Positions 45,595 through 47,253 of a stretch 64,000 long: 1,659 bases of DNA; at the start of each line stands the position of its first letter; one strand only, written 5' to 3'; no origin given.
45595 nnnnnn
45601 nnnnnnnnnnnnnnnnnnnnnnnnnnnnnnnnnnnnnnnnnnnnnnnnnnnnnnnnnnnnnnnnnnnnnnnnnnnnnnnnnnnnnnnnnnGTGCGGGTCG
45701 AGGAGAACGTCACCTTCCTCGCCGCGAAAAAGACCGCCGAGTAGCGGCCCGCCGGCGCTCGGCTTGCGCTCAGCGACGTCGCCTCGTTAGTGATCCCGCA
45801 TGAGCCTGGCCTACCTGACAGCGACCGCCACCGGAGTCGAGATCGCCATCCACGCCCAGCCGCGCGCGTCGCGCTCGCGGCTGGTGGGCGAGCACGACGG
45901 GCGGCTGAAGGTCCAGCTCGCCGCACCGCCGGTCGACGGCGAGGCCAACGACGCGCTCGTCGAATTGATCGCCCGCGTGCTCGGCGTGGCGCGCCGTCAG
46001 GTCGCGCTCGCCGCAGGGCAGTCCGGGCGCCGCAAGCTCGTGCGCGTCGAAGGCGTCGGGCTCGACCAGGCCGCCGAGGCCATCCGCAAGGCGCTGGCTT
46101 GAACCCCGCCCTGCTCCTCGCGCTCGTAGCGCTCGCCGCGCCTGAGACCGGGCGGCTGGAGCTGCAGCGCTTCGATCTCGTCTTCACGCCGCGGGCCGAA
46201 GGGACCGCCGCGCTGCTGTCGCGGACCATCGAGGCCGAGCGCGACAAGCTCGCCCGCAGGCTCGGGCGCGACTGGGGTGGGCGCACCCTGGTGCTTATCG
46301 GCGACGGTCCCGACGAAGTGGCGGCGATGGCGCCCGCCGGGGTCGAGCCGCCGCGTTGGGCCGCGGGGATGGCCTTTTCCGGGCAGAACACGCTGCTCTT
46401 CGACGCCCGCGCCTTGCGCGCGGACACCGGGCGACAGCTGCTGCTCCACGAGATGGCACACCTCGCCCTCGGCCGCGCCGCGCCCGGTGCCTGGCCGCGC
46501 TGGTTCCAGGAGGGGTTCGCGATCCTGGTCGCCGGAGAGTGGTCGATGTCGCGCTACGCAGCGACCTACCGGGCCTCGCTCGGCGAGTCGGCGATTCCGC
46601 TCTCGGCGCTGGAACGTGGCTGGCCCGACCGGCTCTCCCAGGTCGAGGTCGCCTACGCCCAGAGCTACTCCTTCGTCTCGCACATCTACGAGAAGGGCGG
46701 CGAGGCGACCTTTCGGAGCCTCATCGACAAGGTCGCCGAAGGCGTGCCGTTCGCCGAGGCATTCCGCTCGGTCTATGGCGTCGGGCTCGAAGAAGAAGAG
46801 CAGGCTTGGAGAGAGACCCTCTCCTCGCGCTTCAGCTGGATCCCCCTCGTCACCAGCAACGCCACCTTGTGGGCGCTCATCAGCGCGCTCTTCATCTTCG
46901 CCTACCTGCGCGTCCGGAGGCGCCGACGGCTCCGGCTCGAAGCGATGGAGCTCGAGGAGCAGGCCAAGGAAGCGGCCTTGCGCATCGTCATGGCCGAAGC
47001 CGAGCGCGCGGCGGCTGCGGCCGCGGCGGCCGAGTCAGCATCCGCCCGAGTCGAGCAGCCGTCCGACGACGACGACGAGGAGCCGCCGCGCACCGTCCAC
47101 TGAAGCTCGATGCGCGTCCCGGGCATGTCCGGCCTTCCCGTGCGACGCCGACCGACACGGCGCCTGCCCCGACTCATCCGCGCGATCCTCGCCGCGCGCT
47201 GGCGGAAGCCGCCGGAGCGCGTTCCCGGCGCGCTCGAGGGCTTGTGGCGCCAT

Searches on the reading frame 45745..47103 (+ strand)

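Call 30: search_protein_families(library=pfam, proteins=[window:45745-47103:+], max_evalue=0.0001)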
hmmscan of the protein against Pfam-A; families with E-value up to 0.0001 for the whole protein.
window:45745-47103:+ (452 aa): 1 family
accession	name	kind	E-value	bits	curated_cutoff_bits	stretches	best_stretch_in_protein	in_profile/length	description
PF13485.12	Peptidase_MA_2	-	1.1e-19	71.5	32.4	1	194-359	31-199/201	Peptidase MA superfamily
